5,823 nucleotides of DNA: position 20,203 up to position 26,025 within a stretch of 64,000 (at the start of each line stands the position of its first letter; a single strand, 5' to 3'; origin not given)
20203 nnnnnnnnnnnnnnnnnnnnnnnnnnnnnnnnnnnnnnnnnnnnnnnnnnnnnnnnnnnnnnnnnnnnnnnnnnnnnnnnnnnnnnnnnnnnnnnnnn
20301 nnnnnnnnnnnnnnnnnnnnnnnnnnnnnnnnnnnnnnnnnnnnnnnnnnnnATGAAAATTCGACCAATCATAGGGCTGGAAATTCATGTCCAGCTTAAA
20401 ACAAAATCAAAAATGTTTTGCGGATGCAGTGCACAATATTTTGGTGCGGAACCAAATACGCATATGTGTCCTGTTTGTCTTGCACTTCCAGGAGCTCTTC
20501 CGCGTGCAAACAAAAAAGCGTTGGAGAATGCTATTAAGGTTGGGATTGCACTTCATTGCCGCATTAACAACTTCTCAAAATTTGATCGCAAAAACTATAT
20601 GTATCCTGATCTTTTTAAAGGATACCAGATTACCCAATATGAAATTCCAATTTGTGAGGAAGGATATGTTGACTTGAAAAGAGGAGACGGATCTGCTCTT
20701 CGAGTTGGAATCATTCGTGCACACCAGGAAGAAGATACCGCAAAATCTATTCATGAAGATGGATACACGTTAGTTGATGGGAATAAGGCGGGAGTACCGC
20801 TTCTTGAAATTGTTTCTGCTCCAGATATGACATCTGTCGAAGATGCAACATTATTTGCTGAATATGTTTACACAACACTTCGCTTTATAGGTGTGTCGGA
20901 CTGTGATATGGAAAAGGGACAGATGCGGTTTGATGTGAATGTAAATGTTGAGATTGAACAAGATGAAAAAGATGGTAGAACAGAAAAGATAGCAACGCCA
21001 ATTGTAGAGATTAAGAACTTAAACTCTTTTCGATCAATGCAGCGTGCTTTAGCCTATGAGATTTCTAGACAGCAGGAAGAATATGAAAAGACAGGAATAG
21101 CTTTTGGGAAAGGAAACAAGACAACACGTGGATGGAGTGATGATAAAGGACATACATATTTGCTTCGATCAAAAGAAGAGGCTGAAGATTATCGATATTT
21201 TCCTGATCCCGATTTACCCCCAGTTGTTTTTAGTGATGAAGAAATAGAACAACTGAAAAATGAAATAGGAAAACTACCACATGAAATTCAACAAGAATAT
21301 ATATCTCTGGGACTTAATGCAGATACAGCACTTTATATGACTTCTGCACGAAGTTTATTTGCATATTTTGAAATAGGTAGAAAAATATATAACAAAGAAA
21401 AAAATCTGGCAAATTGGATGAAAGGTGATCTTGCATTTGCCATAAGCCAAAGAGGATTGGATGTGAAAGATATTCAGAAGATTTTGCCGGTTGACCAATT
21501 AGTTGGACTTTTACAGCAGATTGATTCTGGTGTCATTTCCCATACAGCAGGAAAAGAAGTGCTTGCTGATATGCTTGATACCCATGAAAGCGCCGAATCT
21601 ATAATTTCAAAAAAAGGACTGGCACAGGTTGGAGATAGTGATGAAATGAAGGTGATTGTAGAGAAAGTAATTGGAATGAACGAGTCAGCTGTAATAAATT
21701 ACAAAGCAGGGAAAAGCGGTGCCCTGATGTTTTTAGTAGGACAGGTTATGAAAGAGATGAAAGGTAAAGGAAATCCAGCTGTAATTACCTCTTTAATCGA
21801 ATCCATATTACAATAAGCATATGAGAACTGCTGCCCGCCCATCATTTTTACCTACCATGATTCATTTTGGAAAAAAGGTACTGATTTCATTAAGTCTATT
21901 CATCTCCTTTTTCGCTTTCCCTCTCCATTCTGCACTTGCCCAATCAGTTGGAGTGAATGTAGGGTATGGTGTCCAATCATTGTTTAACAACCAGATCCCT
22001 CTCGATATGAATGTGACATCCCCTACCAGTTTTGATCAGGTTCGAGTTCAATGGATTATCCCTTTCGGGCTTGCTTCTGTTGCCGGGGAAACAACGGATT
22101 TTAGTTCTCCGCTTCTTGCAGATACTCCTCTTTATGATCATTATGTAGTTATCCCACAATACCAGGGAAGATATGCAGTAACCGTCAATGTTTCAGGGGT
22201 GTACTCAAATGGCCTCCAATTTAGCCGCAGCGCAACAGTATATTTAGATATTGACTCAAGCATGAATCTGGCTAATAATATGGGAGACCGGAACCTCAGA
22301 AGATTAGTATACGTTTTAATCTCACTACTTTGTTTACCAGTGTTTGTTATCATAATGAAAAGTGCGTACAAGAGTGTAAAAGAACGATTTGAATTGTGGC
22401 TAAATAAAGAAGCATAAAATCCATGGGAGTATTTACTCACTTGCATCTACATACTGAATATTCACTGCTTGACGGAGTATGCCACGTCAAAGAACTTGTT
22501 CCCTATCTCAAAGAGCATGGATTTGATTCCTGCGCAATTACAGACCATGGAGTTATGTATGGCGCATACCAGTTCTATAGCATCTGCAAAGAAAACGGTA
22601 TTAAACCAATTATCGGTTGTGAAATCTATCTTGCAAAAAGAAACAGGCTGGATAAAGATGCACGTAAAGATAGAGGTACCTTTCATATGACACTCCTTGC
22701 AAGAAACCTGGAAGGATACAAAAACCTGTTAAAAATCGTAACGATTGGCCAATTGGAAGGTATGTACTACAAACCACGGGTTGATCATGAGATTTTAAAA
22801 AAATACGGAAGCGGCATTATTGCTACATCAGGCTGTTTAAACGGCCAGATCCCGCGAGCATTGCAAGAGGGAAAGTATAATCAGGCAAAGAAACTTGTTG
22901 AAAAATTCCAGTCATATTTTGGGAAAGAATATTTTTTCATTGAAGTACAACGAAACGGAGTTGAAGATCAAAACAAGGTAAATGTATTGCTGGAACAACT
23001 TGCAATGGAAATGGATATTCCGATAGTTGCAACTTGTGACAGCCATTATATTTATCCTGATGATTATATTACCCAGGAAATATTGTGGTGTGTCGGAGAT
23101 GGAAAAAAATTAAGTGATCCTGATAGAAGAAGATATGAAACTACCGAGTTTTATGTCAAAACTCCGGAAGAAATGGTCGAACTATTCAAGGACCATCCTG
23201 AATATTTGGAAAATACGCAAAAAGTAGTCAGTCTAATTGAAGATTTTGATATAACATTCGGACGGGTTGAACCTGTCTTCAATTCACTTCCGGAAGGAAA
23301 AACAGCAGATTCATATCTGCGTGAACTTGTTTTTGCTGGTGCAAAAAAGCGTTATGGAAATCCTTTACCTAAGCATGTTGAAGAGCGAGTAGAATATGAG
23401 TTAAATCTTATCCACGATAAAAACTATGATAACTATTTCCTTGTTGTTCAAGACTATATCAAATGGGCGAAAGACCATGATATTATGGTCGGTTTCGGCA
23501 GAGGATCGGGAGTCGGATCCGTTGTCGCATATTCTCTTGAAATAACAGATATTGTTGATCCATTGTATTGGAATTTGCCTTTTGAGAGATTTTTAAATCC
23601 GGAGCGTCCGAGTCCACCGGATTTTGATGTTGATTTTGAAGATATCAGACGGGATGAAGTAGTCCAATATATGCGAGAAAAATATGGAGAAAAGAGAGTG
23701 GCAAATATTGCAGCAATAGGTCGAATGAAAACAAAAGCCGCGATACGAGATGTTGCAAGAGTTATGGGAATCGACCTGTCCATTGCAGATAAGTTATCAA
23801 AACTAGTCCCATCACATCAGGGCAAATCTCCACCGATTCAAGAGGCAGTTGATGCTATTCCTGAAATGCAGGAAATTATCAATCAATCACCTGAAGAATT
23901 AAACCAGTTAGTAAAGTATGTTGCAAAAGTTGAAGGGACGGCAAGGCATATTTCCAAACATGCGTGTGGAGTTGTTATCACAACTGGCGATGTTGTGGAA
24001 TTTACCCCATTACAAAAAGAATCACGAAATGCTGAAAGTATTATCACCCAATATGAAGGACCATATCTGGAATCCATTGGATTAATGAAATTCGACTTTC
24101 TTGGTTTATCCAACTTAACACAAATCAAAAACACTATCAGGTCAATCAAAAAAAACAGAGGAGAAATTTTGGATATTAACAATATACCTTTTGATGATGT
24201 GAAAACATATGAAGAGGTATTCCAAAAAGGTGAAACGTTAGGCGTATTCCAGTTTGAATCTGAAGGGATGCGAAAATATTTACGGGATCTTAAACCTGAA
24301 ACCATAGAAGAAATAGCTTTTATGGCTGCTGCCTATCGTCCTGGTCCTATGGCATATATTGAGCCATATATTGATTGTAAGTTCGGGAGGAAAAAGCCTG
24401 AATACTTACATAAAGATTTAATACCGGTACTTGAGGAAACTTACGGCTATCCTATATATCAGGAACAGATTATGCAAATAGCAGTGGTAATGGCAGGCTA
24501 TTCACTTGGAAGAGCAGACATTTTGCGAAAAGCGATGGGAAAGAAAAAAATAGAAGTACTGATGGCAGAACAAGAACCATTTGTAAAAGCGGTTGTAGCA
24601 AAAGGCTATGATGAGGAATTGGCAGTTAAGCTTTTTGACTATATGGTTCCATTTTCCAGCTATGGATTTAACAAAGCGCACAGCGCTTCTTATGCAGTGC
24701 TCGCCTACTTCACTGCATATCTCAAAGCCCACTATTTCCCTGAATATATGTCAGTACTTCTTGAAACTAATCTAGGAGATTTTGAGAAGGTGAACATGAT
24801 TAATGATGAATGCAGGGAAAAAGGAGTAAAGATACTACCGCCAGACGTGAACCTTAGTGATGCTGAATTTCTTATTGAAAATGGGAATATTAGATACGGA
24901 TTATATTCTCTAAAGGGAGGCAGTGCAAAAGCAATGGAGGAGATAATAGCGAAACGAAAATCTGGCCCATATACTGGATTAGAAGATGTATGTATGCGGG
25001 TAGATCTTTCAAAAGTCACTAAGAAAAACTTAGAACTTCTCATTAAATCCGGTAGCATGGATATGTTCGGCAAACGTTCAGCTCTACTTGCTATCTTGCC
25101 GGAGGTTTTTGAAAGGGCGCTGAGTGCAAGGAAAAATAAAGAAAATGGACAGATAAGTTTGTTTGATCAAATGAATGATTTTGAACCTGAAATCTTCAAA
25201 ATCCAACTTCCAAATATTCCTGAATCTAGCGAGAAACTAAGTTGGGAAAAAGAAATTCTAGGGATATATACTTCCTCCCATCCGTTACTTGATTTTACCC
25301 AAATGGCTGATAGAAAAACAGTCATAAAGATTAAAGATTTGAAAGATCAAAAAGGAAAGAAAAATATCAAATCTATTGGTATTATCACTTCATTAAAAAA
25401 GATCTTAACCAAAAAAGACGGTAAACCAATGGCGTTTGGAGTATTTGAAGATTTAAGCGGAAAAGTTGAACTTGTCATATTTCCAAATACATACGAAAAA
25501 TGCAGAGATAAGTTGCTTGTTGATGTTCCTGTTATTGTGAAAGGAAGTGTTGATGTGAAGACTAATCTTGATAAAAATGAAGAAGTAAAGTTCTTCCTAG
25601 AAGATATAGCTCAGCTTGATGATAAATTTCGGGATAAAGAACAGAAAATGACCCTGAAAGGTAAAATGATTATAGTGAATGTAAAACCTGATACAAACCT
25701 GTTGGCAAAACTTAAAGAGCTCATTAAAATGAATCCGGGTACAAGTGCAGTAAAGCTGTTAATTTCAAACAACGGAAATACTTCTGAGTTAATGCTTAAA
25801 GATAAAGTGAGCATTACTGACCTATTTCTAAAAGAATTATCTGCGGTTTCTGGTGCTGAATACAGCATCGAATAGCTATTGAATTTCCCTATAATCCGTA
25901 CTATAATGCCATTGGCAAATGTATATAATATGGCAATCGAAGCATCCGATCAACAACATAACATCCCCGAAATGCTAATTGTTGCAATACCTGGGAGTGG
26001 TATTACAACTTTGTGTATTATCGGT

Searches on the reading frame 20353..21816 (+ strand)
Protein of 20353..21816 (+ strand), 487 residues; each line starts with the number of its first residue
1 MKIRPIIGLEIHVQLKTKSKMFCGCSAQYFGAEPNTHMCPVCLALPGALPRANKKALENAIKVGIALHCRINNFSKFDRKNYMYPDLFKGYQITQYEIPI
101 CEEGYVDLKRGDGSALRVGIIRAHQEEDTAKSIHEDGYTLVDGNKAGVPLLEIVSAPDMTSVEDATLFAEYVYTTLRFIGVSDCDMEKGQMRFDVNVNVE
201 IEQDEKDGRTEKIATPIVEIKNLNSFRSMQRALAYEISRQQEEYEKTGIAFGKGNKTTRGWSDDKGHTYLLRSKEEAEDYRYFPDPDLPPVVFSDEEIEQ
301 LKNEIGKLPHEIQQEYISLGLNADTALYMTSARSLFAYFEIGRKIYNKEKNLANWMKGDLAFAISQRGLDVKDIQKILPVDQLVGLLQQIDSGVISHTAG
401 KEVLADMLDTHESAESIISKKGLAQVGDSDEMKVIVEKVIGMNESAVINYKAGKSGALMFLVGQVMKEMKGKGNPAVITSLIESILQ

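Call 13: search_protein_families(library=pfam, proteins=[window:20353-21816:+], max_evalue=0.001)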
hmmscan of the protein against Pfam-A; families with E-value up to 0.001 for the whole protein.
window:20353-21816:+ (487 aa): 2 families
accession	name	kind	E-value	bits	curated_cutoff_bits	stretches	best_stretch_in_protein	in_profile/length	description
PF02934.20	GatB_N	-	1e-108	363.2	23.4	1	6-298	2-276/277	GatB/GatE catalytic domain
PF02637.23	GatB_Yqey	-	4.1e-34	118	27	1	338-486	2-148/148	GatB domain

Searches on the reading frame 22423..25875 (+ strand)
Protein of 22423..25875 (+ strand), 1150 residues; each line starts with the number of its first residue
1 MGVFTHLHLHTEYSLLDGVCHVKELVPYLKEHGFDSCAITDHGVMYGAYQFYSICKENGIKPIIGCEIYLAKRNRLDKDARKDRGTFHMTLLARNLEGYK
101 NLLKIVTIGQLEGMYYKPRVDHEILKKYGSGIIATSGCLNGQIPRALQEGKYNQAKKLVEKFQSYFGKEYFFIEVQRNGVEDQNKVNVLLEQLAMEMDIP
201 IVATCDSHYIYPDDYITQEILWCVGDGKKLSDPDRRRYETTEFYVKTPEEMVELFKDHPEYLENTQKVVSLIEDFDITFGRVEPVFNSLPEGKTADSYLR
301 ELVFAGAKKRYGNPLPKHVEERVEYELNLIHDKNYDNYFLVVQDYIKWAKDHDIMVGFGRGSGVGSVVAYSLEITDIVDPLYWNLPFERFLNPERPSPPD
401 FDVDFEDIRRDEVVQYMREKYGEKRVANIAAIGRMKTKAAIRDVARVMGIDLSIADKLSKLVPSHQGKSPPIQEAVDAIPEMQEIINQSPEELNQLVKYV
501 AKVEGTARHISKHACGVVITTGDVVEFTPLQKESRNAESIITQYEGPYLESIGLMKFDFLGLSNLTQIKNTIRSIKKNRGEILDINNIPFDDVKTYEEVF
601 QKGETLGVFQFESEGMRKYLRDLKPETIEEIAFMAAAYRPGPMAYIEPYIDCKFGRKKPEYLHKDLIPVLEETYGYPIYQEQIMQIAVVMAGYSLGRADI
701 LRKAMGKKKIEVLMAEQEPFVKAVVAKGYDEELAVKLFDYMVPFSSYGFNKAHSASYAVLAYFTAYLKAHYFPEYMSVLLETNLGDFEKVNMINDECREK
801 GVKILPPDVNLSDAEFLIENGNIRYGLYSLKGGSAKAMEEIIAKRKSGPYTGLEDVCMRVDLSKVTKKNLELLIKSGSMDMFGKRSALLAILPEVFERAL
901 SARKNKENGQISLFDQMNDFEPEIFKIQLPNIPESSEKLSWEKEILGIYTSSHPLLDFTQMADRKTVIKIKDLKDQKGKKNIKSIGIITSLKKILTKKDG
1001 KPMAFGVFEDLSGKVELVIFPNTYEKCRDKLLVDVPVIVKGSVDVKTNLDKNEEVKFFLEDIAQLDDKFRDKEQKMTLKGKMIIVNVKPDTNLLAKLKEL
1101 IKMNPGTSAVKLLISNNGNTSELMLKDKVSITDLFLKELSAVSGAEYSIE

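Call 13: search_protein_families(library=pfam, proteins=[window:22423-25875:+], max_evalue=0.001)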
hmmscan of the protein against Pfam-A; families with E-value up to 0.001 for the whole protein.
window:22423-25875:+ (1150 aa): 5 families
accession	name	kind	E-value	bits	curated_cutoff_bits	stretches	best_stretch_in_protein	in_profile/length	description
PF07733.18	DNA_pol3_alpha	-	2.3e-93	313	23.9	1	297-561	1-260/260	Bacterial DNA polymerase III alpha NTPase domain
PF17657.6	DNA_pol3_finger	-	4.5e-57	192.4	22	1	564-727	1-165/166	Bacterial DNA polymerase III alpha subunit finger domain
PF02811.25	PHP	-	4.4e-53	180.4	26.4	1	6-177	1-163/164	PHP domain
PF14579.12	HHH_6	-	2.5e-25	88.9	25.6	1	801-885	1-87/90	Helix-hairpin-helix motif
PF01336.31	tRNA_anti-codon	-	4.5e-08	33.4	27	1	986-1061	5-71/75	OB-fold nucleic acid binding domain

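Call 21: find_homologous_proteins(query=window:22423-25875:+, max_evalue=1e-50)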
Query window:22423-25875:+ (1150 aa): 8000 proteins with E <= 1e-50 among 8000 candidates; the best 120 are listed.
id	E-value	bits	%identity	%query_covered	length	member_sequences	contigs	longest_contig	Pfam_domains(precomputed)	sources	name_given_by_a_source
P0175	0.0e+0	2607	100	100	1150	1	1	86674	PF02811.27,PF14579.13,PF01336.32,PF17657.7,PF07733.19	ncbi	-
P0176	0.0e+0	1413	74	71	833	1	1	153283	PF14579.13,PF01336.32,PF17657.7,PF07733.19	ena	-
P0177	0.0e+0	1362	53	98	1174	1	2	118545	PF02811.27,PF14579.13,PF01336.32,PF17657.7,PF07733.19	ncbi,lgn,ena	-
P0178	0.0e+0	1170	49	97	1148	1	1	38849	PF02811.27,PF14579.13,PF01336.32,PF17657.7,PF07733.19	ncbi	-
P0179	0.0e+0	1165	49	96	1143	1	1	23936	PF02811.27,PF14579.13,PF01336.32,PF17657.7,PF07733.19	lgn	-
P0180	0.0e+0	1163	49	97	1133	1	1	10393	PF02811.27,PF14579.13,PF01336.32,PF17657.7,PF07733.19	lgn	-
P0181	0.0e+0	1156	48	98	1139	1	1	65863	PF02811.27,PF14579.13,PF01336.32,PF17657.7,PF07733.19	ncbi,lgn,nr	ncbi:DNA polymerase III subunit alpha [Candidatus Dojkabacteria bacterium]|nr:DNA polymerase III sub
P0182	0.0e+0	1154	48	97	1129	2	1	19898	PF02811.27,PF14579.13,PF01336.32,PF17657.7,PF07733.19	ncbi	ncbi:MAG: DNA polymerase III subunit alpha [Candidatus Dojkabacteria bacterium]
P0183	0.0e+0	1146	47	98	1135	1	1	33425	PF02811.27,PF14579.13,PF01336.32,PF17657.7,PF07733.19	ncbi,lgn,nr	ncbi:DNA polymerase III subunit alpha [Candidatus Dojkabacteria bacterium]|nr:DNA polymerase III sub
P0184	0.0e+0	1146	48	99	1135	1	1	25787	PF02811.27,PF14579.13,PF01336.32,PF17657.7,PF07733.19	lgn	-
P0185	0.0e+0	1143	49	98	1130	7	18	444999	PF02811.27,PF14579.13,PF01336.32,PF17657.7,PF07733.19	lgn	-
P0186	0.0e+0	1143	48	99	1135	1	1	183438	PF02811.27,PF14579.13,PF01336.32,PF17657.7,PF07733.19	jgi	jgi:DNA polymerase III subunit alpha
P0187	0.0e+0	1141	48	99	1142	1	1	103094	PF02811.27,PF14579.13,PF01336.32,PF17657.7,PF07733.19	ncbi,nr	ncbi:DNA polymerase III subunit alpha [Candidatus Dojkabacteria bacterium]|nr:DNA polymerase III sub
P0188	0.0e+0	1138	48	98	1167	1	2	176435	PF02811.27,PF14579.13,PF01336.32,PF17657.7,PF07733.19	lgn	-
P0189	0.0e+0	1136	48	97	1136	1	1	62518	PF02811.27,PF14579.13,PF01336.32,PF17657.7,PF07733.19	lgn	-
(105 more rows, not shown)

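Call 23: find_encoding_contigs(protein=P0176, flank=10000, max_places=3)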
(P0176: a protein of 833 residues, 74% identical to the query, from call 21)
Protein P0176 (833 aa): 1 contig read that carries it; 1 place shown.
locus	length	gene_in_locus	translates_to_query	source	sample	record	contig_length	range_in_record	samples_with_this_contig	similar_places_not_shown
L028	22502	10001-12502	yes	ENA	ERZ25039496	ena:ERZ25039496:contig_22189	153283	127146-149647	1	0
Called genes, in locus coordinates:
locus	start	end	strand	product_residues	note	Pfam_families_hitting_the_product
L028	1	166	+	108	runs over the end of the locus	-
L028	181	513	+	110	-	PF04020:Phage_holin_4_2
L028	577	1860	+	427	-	PF11104:PilM_2 (faint), PF14450:FtsA, PF02491:SHS2_FTSA, PF06723:MreB_Mbl (weak), PF14450:FtsA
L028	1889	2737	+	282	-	PF00091:Tubulin, PF12327:FtsZ_C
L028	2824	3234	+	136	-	-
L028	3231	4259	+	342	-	-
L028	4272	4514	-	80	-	PF26604:CBU_0592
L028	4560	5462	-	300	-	PF13098:Thioredoxin_2 (faint), PF01323:DSBA (faint), PF13462:Thioredoxin_4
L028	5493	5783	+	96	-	PF02686:GatC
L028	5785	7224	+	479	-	PF01425:Amidase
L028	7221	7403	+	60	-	PF02934:GatB_N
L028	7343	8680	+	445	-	PF02934:GatB_N, PF02637:GatB_Yqey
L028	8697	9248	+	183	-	-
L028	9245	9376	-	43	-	-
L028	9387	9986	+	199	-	PF02811:PHP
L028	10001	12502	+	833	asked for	PF07733:DNA_pol3_alpha, PF17657:DNA_pol3_finger, PF14579:HHH_6, PF01336:tRNA_anti-codon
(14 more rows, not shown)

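Call 24: find_encoding_contigs(protein=P0177, flank=10000, max_places=3)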
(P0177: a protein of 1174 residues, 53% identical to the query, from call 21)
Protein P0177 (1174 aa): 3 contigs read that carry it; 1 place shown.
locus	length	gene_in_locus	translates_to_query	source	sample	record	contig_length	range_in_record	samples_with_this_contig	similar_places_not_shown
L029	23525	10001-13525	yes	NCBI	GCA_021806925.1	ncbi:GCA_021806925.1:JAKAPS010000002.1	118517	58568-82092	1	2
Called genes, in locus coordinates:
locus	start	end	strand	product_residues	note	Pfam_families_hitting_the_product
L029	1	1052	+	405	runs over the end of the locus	PF00091:Tubulin, PF12327:FtsZ_C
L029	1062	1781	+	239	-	-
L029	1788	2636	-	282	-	PF01323:DSBA, PF13462:Thioredoxin_4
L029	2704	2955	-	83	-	-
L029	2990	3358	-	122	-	-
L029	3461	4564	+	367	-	PF08240:ADH_N, PF16912:Glu_dehyd_C (faint)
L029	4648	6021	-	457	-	PF02878:PGM_PMM_I, PF02879:PGM_PMM_II, PF02880:PGM_PMM_III, PF00408:PGM_PMM_IV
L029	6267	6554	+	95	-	-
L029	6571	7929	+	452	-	PF01425:Amidase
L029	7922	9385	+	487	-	PF02934:GatB_N, PF02637:GatB_Yqey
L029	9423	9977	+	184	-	-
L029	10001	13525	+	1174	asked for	PF02811:PHP, PF07733:DNA_pol3_alpha, PF17657:DNA_pol3_finger, PF14579:HHH_6, PF01336:tRNA_anti-codon (weak)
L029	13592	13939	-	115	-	PF01245:Ribosomal_L19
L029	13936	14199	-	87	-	PF01016:Ribosomal_L27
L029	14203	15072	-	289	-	PF01555:N6_N4_Mtase, PF01170:UPF0020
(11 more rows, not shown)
